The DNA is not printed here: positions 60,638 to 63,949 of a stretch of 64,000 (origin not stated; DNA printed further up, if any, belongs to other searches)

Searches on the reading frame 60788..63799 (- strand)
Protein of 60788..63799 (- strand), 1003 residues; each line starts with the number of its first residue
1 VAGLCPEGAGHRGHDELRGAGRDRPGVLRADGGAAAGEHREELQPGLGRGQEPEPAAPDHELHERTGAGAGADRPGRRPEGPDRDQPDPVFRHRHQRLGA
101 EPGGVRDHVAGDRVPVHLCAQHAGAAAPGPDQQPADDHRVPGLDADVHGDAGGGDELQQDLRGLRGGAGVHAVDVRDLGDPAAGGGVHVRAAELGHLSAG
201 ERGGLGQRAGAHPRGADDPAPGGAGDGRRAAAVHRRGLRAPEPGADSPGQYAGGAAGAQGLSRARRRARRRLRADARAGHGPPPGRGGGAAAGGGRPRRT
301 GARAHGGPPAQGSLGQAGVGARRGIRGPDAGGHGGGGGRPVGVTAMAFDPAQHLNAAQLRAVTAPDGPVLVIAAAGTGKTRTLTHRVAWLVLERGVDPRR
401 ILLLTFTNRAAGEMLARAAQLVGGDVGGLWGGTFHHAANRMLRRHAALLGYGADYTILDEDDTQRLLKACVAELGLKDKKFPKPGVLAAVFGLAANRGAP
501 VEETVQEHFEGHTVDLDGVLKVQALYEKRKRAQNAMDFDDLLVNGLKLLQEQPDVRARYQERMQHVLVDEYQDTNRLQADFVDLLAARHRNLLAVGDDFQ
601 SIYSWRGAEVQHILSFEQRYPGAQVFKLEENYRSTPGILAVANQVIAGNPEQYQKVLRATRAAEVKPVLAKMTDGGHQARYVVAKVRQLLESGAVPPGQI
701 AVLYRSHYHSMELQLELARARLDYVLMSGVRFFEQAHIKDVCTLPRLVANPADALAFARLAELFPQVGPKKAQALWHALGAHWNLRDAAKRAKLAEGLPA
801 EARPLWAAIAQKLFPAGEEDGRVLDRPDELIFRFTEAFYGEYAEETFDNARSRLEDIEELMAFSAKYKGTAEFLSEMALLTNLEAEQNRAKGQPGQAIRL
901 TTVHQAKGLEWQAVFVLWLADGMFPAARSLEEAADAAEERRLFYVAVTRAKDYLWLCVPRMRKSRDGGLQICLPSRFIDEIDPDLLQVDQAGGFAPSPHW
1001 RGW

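Call 39: search_protein_families(library=pfam, proteins=[window:60788-63799:-], max_evalue=0.0001)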
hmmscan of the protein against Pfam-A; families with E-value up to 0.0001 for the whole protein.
window:60788-63799:- (1003 aa): 6 families
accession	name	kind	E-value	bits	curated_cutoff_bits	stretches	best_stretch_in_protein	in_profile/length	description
PF00580.27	UvrD-helicase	-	2.7e-77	260.6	23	1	354-621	1-271/271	UvrD/REP helicase N-terminal domain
PF13361.12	UvrD_C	-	2.5e-49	169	25.6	1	627-957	2-346/350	UvrD-like helicase C-terminal domain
PF13245.12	AAA_19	-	2.1e-20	73.7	25.1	1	358-604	1-132/134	AAA domain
PF13538.12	UvrD_C_2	-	5.7e-12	45.8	27.4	1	898-957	2-52/52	UvrD-like helicase C-terminal domain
PF13604.12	AAA_30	-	2e-05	24.8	27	0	354-419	2-66/191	AAA domain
PF01443.25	Viral_helicase1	-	5.8e-05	23.4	21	0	863-954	146-224/228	Viral superfamily 1 RNA helicase core domain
